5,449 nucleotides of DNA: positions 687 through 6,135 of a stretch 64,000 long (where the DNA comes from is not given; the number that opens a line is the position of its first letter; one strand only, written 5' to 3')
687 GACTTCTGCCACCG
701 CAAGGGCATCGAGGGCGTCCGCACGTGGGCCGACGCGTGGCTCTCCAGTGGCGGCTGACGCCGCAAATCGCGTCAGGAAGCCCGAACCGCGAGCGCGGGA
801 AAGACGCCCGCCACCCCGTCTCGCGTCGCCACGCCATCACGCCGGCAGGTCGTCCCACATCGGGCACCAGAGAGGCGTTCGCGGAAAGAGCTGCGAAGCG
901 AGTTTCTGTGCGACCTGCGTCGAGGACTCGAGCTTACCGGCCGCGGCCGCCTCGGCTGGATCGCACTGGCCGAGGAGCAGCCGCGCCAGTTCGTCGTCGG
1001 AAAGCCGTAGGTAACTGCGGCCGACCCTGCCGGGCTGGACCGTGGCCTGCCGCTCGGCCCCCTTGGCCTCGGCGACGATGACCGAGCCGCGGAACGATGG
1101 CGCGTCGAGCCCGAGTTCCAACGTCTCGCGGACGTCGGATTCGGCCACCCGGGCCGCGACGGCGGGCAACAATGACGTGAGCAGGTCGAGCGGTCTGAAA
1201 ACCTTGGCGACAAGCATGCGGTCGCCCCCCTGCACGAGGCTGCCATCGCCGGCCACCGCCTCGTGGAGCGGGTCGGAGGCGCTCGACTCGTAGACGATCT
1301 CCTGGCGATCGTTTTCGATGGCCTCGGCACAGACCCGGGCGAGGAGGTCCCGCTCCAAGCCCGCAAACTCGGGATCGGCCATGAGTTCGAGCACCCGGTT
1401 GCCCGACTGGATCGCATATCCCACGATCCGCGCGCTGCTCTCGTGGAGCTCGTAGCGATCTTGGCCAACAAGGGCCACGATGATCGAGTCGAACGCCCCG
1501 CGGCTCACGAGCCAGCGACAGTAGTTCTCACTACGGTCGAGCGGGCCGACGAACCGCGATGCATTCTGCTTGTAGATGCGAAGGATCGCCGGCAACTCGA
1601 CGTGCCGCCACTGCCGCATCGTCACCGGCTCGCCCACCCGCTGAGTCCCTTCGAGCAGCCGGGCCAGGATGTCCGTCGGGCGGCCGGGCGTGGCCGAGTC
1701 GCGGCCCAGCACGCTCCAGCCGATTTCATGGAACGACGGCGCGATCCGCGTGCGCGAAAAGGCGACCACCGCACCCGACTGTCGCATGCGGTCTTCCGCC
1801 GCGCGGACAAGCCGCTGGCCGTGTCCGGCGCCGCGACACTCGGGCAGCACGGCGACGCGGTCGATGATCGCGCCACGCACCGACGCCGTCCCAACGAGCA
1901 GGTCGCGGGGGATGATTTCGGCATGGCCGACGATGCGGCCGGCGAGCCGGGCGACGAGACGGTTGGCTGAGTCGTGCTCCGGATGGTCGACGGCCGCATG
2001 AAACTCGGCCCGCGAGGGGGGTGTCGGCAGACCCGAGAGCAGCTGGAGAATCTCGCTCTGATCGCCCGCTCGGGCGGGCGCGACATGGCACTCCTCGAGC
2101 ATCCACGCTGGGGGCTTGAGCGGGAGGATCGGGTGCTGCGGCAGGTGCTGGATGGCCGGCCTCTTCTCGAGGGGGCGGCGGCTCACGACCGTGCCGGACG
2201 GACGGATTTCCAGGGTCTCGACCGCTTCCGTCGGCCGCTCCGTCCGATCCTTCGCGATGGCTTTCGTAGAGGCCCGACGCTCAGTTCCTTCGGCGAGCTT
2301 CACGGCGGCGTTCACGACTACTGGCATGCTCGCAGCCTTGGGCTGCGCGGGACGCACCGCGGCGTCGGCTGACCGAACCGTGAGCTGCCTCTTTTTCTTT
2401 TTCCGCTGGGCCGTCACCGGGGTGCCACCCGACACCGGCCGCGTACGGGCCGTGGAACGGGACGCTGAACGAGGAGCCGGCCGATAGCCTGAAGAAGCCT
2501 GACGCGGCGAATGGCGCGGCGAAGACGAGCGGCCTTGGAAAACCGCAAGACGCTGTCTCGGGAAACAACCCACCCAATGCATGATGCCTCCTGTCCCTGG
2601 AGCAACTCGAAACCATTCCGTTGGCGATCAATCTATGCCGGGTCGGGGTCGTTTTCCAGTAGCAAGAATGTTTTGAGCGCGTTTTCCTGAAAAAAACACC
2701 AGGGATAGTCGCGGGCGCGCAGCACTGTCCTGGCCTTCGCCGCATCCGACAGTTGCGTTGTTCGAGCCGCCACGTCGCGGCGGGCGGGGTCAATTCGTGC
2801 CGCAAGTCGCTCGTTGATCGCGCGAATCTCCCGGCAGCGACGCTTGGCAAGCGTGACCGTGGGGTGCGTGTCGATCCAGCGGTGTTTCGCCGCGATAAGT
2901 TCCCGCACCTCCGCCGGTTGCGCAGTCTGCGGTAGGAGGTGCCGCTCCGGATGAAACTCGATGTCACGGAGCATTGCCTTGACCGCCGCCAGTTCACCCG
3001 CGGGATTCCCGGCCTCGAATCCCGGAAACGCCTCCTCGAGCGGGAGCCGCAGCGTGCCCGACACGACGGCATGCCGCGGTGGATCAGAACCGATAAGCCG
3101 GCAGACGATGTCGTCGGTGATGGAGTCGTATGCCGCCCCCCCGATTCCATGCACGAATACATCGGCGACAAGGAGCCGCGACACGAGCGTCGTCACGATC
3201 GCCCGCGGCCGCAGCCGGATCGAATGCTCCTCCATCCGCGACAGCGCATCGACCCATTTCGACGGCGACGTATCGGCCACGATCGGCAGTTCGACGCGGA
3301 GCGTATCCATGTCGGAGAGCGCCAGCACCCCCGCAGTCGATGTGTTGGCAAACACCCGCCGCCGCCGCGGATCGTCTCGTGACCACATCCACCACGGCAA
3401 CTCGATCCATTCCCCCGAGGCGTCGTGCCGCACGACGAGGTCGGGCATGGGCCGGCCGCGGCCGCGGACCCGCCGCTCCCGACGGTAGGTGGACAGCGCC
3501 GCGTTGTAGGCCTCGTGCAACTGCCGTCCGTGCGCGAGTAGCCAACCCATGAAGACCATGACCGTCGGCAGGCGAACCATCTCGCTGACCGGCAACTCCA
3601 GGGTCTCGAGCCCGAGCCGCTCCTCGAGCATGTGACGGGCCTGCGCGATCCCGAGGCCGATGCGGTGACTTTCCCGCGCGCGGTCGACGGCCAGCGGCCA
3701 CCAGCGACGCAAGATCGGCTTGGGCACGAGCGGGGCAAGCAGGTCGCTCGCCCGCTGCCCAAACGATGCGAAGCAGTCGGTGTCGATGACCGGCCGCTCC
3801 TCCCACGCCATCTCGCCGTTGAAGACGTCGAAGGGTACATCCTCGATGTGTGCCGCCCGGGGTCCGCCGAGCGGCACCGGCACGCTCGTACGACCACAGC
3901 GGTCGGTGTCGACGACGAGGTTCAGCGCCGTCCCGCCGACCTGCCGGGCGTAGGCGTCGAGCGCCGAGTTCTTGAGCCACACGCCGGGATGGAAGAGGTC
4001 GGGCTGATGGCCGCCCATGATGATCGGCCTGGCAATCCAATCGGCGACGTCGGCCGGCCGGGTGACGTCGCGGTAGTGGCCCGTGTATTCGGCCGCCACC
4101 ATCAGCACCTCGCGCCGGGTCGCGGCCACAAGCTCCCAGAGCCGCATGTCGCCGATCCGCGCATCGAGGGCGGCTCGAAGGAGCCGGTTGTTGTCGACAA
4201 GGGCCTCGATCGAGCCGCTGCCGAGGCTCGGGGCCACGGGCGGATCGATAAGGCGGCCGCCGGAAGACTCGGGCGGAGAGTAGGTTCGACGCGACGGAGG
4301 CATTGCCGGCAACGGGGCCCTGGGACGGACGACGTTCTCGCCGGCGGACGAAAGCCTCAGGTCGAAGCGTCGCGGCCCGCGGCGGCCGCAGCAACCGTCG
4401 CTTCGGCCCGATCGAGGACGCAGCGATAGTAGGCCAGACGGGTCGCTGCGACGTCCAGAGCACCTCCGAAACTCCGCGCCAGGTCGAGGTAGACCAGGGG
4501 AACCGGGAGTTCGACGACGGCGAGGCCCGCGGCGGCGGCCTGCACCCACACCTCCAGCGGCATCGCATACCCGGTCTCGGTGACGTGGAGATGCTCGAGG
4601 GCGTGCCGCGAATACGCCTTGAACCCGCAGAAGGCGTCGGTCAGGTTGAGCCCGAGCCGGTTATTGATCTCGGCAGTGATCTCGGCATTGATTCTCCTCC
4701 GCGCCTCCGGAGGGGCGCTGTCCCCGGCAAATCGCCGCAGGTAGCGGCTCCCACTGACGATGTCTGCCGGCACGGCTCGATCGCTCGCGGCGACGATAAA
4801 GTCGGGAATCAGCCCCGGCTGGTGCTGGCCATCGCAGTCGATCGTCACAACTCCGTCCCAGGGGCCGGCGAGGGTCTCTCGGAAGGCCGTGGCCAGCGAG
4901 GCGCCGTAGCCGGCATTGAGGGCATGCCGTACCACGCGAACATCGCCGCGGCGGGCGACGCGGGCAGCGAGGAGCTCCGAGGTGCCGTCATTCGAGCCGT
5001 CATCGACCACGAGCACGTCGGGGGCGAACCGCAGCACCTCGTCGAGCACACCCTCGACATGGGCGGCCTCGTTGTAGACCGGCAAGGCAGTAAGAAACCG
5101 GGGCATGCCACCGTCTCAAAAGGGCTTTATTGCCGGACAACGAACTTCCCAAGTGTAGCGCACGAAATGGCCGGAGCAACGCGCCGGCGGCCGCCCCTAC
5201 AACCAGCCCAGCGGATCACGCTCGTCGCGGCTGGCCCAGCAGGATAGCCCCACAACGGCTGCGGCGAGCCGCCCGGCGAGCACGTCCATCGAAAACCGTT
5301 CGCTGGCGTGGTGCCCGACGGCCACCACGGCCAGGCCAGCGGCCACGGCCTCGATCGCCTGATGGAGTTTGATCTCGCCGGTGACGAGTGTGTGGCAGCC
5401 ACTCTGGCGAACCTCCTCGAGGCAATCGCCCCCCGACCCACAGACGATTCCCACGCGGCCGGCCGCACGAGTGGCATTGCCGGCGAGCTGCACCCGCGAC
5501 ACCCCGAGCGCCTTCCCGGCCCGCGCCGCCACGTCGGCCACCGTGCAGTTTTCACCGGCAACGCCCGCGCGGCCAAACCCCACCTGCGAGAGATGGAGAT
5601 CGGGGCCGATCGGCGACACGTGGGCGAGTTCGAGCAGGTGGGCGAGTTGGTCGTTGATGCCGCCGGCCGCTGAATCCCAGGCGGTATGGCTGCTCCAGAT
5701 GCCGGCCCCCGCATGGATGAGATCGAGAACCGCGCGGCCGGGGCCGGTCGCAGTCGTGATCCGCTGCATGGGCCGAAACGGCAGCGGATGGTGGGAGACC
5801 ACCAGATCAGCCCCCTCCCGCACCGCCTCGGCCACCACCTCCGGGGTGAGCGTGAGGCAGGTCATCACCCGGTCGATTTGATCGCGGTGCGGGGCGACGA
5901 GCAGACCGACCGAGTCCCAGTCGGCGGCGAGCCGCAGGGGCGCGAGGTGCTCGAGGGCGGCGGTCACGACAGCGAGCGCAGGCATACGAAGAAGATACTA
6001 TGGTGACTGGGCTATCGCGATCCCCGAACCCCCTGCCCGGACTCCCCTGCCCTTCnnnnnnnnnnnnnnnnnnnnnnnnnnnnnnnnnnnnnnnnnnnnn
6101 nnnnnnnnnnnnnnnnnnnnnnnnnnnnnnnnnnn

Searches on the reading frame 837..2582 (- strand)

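Call 67: search_protein_families(library=pfam, proteins=[window:837-2582:-], max_evalue=0.00001)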
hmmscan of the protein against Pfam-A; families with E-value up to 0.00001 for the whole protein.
window:837-2582:- (581 aa): 5 families
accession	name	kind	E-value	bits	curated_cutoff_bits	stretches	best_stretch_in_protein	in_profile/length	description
PF00583.31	Acetyltransf_1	-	2e-10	41.4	20.7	1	203-272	27-96/116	Acetyltransferase (GNAT) family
PF13527.13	Acetyltransf_9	-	5.3e-10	39.8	25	1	199-289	34-124/127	Acetyltransferase (GNAT) domain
PF13508.13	Acetyltransf_7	-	8.3e-07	29.7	27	1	209-271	6-62/84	Acetyltransferase (GNAT) domain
PF13673.13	Acetyltransf_10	-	1.1e-06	29.1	23.6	0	209-295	34-113/128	Acetyltransferase (GNAT) domain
PF13530.11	SCP2_2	-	3.3e-06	28.1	23.2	1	514-574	45-105/105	Sterol carrier protein domain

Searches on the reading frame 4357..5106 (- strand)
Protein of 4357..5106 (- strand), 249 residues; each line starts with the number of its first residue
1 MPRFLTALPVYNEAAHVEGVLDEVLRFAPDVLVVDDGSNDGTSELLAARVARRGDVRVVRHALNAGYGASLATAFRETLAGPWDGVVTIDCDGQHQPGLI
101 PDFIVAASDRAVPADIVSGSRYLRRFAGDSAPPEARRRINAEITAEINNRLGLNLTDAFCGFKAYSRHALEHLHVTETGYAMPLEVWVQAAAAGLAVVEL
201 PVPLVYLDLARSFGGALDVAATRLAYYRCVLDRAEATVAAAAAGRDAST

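Call 67: search_protein_families(library=pfam, proteins=[window:4357-5106:-], max_evalue=0.00001)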
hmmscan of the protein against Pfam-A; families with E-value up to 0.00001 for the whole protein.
window:4357-5106:- (249 aa): 1 family
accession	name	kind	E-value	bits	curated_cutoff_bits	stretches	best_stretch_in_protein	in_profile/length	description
PF00535.33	Glycos_transf_2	-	1.1e-19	71.4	23.3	1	8-172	4-166/168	Glycosyl transferase family 2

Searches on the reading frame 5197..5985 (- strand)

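Call 67: search_protein_families(library=pfam, proteins=[window:5197-5985:-], max_evalue=0.00001)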
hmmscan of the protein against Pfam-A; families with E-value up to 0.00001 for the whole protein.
window:5197-5985:- (262 aa): 1 family
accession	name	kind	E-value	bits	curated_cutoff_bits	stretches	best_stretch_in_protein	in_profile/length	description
PF01784.24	DUF34_NIF3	-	1.2e-63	215.6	23.4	1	7-256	6-254/256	Duf34/NIF3 (NGG1p interacting factor 3)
